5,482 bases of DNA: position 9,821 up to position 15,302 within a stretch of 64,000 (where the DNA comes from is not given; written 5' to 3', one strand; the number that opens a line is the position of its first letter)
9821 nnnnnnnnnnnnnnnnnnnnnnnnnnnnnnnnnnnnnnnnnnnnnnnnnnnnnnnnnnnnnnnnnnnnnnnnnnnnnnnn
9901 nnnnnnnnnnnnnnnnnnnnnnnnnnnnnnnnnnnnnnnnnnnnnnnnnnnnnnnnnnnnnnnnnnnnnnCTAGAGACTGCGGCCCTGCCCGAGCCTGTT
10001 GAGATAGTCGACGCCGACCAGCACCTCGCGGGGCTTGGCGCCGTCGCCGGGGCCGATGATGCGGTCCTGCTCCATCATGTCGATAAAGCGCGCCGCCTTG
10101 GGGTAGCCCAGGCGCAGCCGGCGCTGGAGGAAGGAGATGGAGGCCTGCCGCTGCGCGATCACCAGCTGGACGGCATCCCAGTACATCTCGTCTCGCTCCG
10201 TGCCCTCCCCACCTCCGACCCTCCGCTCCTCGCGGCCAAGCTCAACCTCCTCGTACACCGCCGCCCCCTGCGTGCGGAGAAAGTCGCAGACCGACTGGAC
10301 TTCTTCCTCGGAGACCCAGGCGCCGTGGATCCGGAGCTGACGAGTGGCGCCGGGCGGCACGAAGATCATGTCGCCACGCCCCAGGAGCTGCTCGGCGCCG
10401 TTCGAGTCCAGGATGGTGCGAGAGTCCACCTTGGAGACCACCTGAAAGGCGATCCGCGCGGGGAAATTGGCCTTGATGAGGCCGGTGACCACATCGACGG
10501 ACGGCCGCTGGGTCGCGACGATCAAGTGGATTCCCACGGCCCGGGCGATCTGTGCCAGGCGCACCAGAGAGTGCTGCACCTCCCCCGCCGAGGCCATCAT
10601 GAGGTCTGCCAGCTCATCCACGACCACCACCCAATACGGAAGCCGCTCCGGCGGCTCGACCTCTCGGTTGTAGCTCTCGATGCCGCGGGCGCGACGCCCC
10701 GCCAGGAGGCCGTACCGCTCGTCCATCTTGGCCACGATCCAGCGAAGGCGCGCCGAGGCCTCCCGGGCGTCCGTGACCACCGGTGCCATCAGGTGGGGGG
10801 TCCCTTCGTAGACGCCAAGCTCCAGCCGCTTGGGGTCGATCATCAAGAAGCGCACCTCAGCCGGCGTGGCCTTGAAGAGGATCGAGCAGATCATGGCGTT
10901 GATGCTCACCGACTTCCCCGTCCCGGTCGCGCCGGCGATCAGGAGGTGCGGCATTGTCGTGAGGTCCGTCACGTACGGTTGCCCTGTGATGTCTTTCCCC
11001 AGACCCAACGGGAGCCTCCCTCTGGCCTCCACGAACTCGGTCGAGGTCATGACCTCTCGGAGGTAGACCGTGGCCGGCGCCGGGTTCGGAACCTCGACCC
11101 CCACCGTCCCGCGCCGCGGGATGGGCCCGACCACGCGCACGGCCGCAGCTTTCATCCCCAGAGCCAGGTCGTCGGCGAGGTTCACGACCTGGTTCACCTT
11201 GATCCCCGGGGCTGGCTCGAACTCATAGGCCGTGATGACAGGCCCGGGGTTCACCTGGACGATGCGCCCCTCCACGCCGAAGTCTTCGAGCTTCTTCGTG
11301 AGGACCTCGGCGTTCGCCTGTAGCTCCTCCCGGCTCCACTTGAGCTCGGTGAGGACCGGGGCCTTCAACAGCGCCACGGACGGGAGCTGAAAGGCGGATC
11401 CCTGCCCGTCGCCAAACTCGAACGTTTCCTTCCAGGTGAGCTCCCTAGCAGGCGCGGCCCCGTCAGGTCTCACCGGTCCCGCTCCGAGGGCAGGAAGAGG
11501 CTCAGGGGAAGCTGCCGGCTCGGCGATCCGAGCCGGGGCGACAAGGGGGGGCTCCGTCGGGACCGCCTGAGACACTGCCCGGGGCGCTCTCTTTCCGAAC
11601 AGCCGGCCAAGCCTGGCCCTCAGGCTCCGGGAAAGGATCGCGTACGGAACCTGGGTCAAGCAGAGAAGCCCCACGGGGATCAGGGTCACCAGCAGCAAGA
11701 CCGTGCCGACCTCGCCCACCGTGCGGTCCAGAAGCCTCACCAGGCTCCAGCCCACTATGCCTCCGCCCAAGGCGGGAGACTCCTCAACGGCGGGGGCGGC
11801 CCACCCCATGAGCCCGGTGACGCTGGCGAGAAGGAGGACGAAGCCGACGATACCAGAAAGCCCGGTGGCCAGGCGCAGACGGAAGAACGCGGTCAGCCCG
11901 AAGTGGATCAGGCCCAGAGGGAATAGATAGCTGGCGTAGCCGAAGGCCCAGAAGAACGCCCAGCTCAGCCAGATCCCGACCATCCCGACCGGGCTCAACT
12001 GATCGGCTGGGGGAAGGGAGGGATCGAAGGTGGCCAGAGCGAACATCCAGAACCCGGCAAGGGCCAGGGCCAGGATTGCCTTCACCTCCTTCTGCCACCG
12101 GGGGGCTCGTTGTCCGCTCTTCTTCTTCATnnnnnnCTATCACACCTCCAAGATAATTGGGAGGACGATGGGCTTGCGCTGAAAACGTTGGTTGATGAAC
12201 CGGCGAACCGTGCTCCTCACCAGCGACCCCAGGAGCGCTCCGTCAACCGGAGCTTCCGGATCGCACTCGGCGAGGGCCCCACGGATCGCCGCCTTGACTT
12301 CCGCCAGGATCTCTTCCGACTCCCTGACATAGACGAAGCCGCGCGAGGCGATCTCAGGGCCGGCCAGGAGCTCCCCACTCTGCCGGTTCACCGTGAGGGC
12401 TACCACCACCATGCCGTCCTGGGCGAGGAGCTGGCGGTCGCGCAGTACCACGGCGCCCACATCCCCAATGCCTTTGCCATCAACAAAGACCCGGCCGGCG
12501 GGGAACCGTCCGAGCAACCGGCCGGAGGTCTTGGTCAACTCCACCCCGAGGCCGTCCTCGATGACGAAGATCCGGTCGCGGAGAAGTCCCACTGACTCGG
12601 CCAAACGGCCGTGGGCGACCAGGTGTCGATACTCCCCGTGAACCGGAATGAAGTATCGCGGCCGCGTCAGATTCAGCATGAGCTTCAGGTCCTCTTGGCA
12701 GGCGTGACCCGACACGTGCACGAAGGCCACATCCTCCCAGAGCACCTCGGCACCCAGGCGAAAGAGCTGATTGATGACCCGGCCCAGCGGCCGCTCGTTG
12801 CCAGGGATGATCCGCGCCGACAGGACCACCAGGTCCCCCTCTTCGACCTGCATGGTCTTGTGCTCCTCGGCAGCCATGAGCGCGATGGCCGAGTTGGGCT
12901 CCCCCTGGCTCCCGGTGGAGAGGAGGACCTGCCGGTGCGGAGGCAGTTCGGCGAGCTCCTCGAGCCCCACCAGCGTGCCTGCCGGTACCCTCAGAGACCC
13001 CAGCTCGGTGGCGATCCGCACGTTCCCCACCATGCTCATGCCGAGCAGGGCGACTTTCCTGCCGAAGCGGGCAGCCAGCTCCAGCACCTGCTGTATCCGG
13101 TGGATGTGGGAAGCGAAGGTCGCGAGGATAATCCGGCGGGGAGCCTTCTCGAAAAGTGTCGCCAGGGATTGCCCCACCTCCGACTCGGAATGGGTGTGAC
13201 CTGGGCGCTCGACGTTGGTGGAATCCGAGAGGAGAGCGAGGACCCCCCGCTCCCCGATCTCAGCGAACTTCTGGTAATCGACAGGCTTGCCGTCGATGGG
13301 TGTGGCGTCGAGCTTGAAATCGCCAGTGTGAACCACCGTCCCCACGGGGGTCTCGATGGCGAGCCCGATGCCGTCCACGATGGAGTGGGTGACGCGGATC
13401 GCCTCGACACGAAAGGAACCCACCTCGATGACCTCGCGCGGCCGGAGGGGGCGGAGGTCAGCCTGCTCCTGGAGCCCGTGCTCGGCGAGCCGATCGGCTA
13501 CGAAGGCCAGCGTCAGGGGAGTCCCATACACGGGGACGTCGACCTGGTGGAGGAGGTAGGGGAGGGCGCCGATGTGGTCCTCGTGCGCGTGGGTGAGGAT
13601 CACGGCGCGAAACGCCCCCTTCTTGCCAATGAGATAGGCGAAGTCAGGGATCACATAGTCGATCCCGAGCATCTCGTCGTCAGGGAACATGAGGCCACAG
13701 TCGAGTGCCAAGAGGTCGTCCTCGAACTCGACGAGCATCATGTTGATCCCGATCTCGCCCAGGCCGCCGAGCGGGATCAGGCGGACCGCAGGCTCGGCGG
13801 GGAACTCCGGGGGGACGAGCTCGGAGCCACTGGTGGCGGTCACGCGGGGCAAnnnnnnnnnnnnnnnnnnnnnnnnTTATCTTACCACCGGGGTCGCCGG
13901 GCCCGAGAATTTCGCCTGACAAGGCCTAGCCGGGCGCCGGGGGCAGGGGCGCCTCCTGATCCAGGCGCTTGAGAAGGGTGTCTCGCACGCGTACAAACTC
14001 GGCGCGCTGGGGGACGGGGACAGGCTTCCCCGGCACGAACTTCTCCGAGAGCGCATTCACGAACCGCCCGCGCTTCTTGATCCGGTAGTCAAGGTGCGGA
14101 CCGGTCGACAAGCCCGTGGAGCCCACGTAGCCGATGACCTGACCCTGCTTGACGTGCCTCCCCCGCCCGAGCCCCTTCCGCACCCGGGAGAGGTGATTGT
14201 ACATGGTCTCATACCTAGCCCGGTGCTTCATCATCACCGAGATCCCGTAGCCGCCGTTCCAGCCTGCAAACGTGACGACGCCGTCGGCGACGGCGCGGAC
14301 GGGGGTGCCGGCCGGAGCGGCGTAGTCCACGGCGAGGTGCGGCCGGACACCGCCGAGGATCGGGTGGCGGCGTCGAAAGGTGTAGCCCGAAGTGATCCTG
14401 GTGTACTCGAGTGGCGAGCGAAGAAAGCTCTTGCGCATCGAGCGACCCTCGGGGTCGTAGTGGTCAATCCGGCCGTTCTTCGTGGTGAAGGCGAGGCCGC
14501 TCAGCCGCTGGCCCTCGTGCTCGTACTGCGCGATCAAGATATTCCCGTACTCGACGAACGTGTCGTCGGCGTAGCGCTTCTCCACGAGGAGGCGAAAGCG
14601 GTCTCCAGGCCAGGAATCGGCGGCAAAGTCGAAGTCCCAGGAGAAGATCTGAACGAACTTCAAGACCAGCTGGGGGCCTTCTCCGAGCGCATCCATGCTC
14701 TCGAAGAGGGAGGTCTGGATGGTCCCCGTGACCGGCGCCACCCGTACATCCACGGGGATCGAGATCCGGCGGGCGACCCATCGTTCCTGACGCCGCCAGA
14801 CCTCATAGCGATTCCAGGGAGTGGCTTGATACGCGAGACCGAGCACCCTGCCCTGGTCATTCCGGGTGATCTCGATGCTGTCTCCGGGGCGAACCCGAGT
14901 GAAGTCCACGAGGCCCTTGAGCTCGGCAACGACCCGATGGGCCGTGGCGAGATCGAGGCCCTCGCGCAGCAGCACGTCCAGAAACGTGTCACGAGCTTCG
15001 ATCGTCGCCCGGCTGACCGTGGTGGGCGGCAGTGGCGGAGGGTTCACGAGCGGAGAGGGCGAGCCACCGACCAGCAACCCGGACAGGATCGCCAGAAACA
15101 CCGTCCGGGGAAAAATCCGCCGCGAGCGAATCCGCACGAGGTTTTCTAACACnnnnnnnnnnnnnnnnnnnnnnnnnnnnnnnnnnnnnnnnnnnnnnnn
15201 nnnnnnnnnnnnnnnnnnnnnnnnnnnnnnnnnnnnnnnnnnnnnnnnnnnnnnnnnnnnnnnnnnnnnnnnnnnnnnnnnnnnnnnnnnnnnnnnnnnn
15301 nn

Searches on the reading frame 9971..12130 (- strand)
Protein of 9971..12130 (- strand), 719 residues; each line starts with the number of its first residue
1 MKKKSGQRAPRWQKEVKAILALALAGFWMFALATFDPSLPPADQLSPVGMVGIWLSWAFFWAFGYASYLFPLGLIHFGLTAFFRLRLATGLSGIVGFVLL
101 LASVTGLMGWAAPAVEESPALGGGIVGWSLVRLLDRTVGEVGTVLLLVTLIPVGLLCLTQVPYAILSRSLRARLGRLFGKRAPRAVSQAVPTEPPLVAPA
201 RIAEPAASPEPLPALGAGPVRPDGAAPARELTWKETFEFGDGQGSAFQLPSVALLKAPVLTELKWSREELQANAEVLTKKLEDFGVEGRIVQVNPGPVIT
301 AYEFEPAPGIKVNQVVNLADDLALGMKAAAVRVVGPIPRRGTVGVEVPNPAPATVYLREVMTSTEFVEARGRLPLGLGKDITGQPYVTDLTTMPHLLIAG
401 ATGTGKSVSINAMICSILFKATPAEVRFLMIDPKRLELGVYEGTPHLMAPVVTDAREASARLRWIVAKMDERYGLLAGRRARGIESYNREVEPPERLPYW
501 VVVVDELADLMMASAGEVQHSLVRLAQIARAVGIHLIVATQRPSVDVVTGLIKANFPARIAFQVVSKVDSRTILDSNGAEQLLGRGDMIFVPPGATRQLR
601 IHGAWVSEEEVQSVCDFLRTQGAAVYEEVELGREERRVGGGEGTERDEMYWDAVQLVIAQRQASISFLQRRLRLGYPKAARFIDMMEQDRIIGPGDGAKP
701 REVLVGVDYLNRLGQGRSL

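Call 8: search_protein_families(library=pfam, proteins=[window:9971-12130:-], max_evalue=0.001)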
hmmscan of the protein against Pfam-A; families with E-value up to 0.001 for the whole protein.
window:9971-12130:- (719 aa): 5 families
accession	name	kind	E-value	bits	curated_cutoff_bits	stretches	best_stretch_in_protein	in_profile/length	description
PF01580.24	FtsK_SpoIIIE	-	2e-60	204.4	24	1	357-545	2-221/221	FtsK/SpoIIIE family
PF17854.6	FtsK_alpha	-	3.1e-31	108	22.9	1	249-349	1-101/101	FtsK alpha domain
PF09397.16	FtsK_gamma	-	1.2e-25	89.4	30.6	1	645-705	2-62/63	Ftsk gamma domain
PF13491.11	FtsK_4TM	-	1.3e-18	67.7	23.1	1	11-164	2-164/171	4TM region of DNA translocase FtsK/SpoIIIE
PF12846.13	AAA_10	-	0.00048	19.7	27.5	0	391-435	19-59/362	AAA-like domain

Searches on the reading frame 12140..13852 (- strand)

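Call 8: search_protein_families(library=pfam, proteins=[window:12140-13852:-], max_evalue=0.001)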
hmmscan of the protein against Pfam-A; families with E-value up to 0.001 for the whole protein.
window:12140-13852:- (570 aa): 5 families
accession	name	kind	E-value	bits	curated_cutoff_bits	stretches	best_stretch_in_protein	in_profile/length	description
PF22505.1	RNase_J_b_CASP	-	7.1e-45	152.3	27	1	239-363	2-126/126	Ribonuclease J, beta-CASP domain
PF17770.6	RNase_J_C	-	6e-30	104.7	23.8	1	469-570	1-102/102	Ribonuclease J C-terminal domain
PF07521.17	RMMBL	-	3.6e-12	46.5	21.6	1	375-420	8-55/63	Zn-dependent metallo-hydrolase RNA specificity domain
PF00753.33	Lactamase_B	-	9.3e-12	45.7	22.7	1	34-190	4-161/196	Metallo-beta-lactamase superfamily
PF12706.13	Lactamase_B_2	-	9.8e-11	42.1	27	1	82-181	32-145/200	Beta-lactamase superfamily domain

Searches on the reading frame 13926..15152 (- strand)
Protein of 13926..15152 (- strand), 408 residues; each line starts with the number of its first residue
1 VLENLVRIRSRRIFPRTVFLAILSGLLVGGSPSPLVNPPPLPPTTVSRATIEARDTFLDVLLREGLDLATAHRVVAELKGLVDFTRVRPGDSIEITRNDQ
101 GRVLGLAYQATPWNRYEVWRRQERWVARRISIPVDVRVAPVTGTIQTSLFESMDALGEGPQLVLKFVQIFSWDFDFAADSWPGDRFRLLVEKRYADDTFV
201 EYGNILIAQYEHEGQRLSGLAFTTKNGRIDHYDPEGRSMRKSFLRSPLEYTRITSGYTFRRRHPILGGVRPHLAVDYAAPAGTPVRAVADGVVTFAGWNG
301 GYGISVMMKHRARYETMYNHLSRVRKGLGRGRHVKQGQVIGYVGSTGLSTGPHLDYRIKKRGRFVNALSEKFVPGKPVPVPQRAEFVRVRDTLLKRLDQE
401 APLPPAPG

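Call 8: search_protein_families(library=pfam, proteins=[window:13926-15152:-], max_evalue=0.001)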
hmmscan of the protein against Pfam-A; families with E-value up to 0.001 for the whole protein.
window:13926-15152:- (408 aa): 2 families
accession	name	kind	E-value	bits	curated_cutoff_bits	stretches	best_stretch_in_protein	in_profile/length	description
PF01551.29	Peptidase_M23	-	8.9e-31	106.4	28.7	1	271-366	2-95/96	Peptidase family M23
PF19425.4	Csd3_N2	-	5.1e-06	26.9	27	1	141-256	9-119/122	Csd3 second domain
